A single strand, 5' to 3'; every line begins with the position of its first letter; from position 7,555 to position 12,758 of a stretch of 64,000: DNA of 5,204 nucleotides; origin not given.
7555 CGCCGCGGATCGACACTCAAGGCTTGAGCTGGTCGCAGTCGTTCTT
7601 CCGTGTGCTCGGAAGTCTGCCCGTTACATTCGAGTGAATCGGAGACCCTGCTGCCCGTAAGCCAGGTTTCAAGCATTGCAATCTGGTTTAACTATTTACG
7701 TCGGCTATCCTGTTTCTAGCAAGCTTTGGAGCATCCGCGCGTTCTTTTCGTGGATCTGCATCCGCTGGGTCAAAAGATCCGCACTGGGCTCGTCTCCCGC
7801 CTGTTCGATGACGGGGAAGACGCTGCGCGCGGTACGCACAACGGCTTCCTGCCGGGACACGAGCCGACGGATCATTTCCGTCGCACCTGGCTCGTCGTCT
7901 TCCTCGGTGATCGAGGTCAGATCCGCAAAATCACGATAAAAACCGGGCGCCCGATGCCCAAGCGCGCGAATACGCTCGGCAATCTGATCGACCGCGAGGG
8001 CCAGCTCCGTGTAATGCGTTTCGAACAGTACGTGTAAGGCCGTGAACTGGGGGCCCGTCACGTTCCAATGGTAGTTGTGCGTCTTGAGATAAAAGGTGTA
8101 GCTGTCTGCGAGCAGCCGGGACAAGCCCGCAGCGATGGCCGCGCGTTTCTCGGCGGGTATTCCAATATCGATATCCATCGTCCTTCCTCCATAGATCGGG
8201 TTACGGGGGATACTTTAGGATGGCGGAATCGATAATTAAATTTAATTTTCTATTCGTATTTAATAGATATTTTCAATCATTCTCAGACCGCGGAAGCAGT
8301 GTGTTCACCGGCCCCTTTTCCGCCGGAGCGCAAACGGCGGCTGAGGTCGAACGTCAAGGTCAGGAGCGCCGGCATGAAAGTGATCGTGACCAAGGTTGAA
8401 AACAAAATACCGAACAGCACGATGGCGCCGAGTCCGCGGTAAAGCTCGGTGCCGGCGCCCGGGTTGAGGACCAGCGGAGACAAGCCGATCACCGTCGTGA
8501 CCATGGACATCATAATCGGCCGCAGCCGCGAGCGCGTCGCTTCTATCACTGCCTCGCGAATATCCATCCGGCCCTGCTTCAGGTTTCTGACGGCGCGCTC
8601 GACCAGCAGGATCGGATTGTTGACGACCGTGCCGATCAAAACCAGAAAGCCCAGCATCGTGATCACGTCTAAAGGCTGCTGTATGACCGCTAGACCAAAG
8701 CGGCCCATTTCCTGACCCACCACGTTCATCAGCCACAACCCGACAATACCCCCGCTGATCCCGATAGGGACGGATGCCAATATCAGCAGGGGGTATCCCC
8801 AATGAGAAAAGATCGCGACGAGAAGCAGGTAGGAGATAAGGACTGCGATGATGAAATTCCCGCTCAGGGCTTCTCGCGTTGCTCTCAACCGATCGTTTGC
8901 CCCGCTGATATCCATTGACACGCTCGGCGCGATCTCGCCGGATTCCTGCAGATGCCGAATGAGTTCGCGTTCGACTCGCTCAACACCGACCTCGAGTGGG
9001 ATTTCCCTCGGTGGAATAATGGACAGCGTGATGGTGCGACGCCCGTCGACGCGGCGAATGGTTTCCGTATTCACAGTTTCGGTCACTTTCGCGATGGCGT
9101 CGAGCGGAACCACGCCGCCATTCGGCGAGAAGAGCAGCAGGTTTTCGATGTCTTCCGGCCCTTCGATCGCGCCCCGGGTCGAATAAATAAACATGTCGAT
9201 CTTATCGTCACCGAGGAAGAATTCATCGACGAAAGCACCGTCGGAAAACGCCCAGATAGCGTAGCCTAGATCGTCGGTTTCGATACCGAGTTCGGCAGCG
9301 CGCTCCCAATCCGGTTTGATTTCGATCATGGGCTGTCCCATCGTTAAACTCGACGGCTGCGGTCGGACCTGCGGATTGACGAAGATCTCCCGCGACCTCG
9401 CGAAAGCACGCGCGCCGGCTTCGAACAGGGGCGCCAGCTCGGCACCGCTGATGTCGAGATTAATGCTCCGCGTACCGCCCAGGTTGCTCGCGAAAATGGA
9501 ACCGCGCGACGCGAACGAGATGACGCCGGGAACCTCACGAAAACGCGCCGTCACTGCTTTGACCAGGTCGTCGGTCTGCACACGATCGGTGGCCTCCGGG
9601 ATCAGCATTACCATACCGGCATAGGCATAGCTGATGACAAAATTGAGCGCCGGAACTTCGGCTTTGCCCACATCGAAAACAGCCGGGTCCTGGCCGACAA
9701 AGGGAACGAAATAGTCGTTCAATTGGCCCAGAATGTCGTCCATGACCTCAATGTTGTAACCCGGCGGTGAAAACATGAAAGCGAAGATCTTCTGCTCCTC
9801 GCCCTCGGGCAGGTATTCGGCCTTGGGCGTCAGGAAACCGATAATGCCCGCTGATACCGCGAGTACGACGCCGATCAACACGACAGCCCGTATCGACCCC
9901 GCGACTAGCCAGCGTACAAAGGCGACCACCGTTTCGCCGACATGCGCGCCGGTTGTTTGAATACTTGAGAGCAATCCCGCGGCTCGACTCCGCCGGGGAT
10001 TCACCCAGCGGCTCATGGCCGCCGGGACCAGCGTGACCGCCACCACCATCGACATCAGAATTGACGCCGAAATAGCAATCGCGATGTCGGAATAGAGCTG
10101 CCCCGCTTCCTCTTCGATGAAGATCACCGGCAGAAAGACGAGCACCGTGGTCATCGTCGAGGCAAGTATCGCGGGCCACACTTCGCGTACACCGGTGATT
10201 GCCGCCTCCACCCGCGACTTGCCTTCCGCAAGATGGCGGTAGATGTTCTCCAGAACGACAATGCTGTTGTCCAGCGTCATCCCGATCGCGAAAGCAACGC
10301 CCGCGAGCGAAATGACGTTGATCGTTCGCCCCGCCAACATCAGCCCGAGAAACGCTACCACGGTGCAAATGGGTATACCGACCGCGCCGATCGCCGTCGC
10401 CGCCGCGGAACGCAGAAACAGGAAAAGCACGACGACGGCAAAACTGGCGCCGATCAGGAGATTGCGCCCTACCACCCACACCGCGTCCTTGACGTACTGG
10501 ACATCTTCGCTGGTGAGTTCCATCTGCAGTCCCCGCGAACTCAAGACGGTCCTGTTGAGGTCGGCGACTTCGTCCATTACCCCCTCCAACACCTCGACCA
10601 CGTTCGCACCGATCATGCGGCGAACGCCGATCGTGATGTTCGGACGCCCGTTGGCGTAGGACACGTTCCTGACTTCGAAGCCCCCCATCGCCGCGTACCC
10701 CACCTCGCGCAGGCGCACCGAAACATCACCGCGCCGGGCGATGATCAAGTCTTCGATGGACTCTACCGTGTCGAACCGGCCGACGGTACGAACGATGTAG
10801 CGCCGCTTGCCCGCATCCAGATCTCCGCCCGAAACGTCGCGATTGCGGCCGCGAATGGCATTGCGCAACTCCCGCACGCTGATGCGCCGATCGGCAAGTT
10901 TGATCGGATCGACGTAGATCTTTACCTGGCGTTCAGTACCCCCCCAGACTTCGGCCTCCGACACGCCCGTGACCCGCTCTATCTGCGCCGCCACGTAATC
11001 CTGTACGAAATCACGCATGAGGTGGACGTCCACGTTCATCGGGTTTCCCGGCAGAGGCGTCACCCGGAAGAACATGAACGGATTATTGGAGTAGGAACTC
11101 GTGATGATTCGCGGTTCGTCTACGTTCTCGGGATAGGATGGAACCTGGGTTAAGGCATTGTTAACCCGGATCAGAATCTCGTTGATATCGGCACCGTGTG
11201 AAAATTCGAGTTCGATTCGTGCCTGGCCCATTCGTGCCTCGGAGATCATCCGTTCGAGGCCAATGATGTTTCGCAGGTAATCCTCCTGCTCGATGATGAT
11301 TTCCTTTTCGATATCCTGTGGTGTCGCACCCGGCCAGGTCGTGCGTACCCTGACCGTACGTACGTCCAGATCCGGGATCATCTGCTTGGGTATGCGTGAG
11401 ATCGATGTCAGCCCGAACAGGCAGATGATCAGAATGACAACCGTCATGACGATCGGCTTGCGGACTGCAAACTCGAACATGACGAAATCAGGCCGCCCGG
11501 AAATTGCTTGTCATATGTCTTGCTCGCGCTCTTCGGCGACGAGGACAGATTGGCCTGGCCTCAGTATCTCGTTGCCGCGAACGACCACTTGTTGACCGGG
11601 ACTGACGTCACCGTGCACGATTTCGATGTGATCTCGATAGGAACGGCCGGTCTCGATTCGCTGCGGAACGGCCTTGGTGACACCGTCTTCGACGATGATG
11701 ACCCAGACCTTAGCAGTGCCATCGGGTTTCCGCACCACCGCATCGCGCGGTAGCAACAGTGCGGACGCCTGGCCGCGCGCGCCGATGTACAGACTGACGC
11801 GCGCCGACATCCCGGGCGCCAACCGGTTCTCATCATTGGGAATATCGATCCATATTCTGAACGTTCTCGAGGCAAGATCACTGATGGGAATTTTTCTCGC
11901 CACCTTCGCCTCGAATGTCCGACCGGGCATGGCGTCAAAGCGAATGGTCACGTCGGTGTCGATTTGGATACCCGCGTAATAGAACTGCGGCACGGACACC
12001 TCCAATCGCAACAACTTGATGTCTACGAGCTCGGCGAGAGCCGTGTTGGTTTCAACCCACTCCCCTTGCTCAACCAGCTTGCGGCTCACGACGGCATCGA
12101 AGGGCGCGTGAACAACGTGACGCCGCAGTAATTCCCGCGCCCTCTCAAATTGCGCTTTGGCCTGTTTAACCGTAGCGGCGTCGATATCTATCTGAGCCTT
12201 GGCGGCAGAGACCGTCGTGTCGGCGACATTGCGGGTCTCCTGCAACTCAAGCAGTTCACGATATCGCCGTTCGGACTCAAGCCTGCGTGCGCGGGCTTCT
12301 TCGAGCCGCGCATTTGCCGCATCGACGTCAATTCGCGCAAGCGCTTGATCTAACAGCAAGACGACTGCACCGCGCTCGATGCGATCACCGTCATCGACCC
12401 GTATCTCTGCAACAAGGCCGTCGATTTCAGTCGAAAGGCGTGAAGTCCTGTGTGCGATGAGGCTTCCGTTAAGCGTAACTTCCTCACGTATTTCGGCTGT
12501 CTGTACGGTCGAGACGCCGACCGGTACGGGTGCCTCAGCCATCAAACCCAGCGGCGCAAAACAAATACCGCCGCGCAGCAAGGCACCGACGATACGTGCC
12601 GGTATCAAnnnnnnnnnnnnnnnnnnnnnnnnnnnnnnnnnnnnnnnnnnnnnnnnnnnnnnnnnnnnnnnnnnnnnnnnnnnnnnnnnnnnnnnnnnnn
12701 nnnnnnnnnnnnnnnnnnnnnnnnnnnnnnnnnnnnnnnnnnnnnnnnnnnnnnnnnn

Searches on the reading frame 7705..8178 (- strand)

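Call 21: search_protein_families(library=pfam, proteins=[window:7705-8178:-], max_evalue=0.001)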
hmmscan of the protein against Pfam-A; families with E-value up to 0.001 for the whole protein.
window:7705-8178:- (157 aa): 1 family
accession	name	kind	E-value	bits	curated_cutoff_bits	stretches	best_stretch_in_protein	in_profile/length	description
PF00210.30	Ferritin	-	1.8e-25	90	24.5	1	17-156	2-138/142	Ferritin-like domain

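Call 37: search_protein_families(library=ncbifam, proteins=[window:7705-8178:-], max_evalue=0.001)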
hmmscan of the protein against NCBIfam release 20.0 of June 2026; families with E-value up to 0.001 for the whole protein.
window:7705-8178:- (157 aa): 3 families
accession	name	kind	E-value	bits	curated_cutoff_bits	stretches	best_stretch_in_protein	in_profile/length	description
NF041388.1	DNAstvprot_Halo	equivalog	5.1e-19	68.8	170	1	5-155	14-165/171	DNA starvation/stationary phase protection protein DpsA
NF006975.0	PRK09448.1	equivalog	1e-18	68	114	1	6-150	20-162/168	DNA starvation/stationary phase protection protein Dps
NF052461.1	DNAProtecDpsACyan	equivalog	6.3e-14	52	300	1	5-151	18-165/176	DNA starvation/stress protection protein DpsA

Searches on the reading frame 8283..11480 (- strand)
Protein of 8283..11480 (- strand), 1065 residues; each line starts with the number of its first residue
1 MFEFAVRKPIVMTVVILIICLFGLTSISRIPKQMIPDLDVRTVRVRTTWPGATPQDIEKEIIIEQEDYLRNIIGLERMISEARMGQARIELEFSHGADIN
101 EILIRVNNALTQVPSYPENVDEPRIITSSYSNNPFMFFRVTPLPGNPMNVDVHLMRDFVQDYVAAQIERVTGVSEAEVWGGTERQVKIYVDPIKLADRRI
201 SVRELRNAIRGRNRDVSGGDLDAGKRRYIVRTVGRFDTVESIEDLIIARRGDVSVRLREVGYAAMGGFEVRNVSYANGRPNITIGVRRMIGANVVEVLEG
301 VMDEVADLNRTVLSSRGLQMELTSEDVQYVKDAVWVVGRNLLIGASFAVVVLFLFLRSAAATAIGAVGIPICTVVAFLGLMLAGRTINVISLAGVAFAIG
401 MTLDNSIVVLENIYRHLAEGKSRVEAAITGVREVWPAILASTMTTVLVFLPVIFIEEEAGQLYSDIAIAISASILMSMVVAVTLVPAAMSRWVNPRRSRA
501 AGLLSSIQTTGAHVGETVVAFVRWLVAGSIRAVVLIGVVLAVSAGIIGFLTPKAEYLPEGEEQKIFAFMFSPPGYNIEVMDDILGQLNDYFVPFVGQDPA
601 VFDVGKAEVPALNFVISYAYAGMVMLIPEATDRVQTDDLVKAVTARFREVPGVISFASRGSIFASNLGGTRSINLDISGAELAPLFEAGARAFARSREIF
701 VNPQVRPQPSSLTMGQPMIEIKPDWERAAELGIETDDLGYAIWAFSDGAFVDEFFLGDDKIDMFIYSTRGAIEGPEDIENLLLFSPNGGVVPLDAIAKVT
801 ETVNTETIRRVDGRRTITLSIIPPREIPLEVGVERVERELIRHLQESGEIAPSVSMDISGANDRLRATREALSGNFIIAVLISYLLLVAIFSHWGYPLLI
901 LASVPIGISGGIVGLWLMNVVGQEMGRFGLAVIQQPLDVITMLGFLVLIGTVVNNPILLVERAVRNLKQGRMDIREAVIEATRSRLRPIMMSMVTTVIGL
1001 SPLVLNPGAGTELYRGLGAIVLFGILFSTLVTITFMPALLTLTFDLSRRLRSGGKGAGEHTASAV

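Call 21: search_protein_families(library=pfam, proteins=[window:8283-11480:-], max_evalue=0.001)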
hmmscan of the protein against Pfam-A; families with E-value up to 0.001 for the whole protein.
window:8283-11480:- (1065 aa): 2 families
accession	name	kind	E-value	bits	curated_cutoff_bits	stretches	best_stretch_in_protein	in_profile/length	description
PF00873.25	ACR_tran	-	1.6e-186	622.5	28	1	1-1040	1-1017/1021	AcrB/AcrD/AcrF family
PF03176.21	MMPL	-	5.1e-13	49.1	20.5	2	877-1043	151-302/333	MMPL family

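Call 37: search_protein_families(library=ncbifam, proteins=[window:8283-11480:-], max_evalue=0.001)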
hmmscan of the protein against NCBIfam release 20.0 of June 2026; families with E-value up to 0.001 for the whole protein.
window:8283-11480:- (1065 aa): 23 families
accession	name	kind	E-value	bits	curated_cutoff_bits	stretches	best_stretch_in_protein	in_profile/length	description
NF033617.1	RND_permease_2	subfamily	7.6e-155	517.4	1250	1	4-1041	3-1005/1009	multidrug efflux RND transporter permease subunit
NF000282.2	RND_permease_1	subfamily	2.8e-128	429.5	1250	1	4-1039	3-1023/1029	multidrug efflux RND transporter permease subunit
TIGR00915.1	2A0602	subfamily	3.4e-112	376.2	940.35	1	1-1041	1-1026/1050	efflux RND transporter permease subunit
TIGR00914.1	2A0601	subfamily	8.3e-98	328.4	701.45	1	3-1049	7-1041/1051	CusA/CzcA family heavy metal efflux RND transporter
NF007905.0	PRK10614.1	equivalog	2.6e-95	320.1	1774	2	2-604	4-595/1025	multidrug efflux RND transporter permease subunit MdtC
NF007133.0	PRK09579.1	equivalog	2.3e-89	300.3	1763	1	5-1042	7-1001/1017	multidrug efflux RND transporter permease subunit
NF007798.0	PRK10503.1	equivalog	7e-85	285.5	1584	1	7-1052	18-1031/1040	MdtB/MuxB family multidrug efflux RND transporter permease subunit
NF007842.1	PRK10555.1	equivalog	3.7e-81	273.4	1854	1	1-1042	1-1025/1036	multidrug efflux RND transporter permease AcrD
NF007131.0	PRK09577.1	equivalog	4.8e-80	269.6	1768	1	1-1048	1-1030/1045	multidrug efflux RND transporter permease subunit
NF000037.1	RND_perm_OqxB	exception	1.3e-73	248.3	2200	2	4-497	6-503/1050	multidrug efflux RND transporter permease subunit OqxB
NF011706.2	PRK15127.1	equivalog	8.8e-70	235.8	2150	1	1-1042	1-1028/1049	multidrug efflux RND transporter permease subunit AcrB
TIGR00921.1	2A067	subfamily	2.1e-16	59.2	351.9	2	876-1048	198-350/733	hydrophobe/amphiphile efflux-3 (HAE3) family transporter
TIGR00916.1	2A0604s01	subfamily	1.4e-13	51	148.6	2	344-482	95-231/231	SecD/SecF family protein translocase subunit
NF009583.0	PRK13024.1-3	subfamily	6.8e-13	47.5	721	1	338-543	282-476/755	protein translocase subunit SecDF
NF009584.0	PRK13024.1-4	equivalog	7e-09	34.6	1171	1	323-487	248-407/759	protein translocase subunit SecDF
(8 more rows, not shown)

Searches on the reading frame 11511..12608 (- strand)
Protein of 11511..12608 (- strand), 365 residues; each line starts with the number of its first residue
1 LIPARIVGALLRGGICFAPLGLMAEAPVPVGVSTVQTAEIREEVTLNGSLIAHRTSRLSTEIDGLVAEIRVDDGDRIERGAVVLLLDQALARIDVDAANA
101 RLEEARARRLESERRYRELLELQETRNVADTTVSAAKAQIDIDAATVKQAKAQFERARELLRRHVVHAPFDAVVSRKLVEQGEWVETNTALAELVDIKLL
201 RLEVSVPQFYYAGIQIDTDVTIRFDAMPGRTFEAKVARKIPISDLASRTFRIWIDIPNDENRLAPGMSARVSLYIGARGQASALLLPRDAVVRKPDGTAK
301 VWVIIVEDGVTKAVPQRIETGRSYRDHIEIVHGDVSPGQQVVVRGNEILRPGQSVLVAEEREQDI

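Call 21: search_protein_families(library=pfam, proteins=[window:11511-12608:-], max_evalue=0.001)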
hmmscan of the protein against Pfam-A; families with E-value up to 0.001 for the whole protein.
window:11511-12608:- (365 aa): 3 families
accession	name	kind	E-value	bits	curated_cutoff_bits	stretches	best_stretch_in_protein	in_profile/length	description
PF16576.10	HlyD_D23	-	1.5e-23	83.6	30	1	53-269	17-214/214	Barrel-sandwich domain of CusB or HlyD membrane-fusion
PF13437.12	HlyD_3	-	2e-15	57.9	22.2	1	165-266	1-106/106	HlyD family secretion protein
PF00529.27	CusB_dom_1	-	2.6e-06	28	26.5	0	283-332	14-79/89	Cation efflux system protein CusB domain 1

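Call 37: search_protein_families(library=ncbifam, proteins=[window:11511-12608:-], max_evalue=0.001)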
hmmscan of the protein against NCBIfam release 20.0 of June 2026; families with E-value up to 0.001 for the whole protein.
window:11511-12608:- (365 aa): 21 families
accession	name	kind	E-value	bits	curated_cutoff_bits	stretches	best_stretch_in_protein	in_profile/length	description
TIGR01730.1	RND_mfp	subfamily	6.4e-62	209.4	94.9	1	30-357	1-321/322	efflux RND transporter periplasmic adaptor subunit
TIGR00999.1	8a0102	subfamily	1.7e-28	99.5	319.3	1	74-349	1-270/271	CzcB/NccB family metal efflux transporter periplasmic adaptor subunit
NF033138.2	RND-peri-MexC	equivalog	5.4e-20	71.8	625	2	23-187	31-195/375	MexC family multidrug efflux RND transporter periplasmic adaptor subunit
NF007132.1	PRK09578.1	equivalog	1.7e-19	69.8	512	1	24-361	34-379/396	MexX/AxyX family multidrug efflux RND transporter periplasmic adaptor subunit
NF011604.1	PRK15030.1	equivalog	1e-16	60.9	765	2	30-193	40-205/397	multidrug efflux RND transporter periplasmic adaptor subunit AcrA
TIGR00998.1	8a0101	subfamily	4.2e-16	58.8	390.8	2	139-237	181-279/334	EmrA/EmrK family multidrug efflux transporter periplasmic adaptor subunit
NF045904.1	RND-peri-MexE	equivalog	1.1e-13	50.9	714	1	25-195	33-204/390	multidrug efflux RND transporter periplasmic adaptor subunit MexE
NF033834.1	RND_adapt_MexA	exception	2e-13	50.2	750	2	26-192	33-186/373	multidrug efflux RND transporter periplasmic adaptor subunit MexA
NF007303.0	PRK09783.1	subfamily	1.2e-12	47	390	1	155-347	206-390/414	copper/silver efflux system membrane fusion protein CusB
NF007362.0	PRK09859.1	equivalog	6.4e-12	45.3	738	1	29-353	35-367/385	multidrug transporter subunit MdtE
NF008589.1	PRK11556.1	equivalog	1.4e-11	43.9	391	1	26-358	55-388/392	MdtA/MuxA family multidrug efflux RND transporter periplasmic adaptor subunit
NF000272.2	OqxA_adapt_sub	exception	1.9e-11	43.6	835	1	30-189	42-201/391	multidrug efflux RND transporter periplasmic adaptor subunit OqxA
NF002939.0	PRK03598.1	equivalog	1.2e-09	37.9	393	1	37-137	27-126/332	secretion protein HlyD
TIGR01843.1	type_I_hlyD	subfamily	2.7e-09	36.5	208.65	2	38-160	25-140/422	HlyD family type I secretion periplasmic adaptor subunit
NF008606.0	PRK11578.1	equivalog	1.5e-08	34.2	342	1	24-343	29-362/371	macrolide transporter subunit MacA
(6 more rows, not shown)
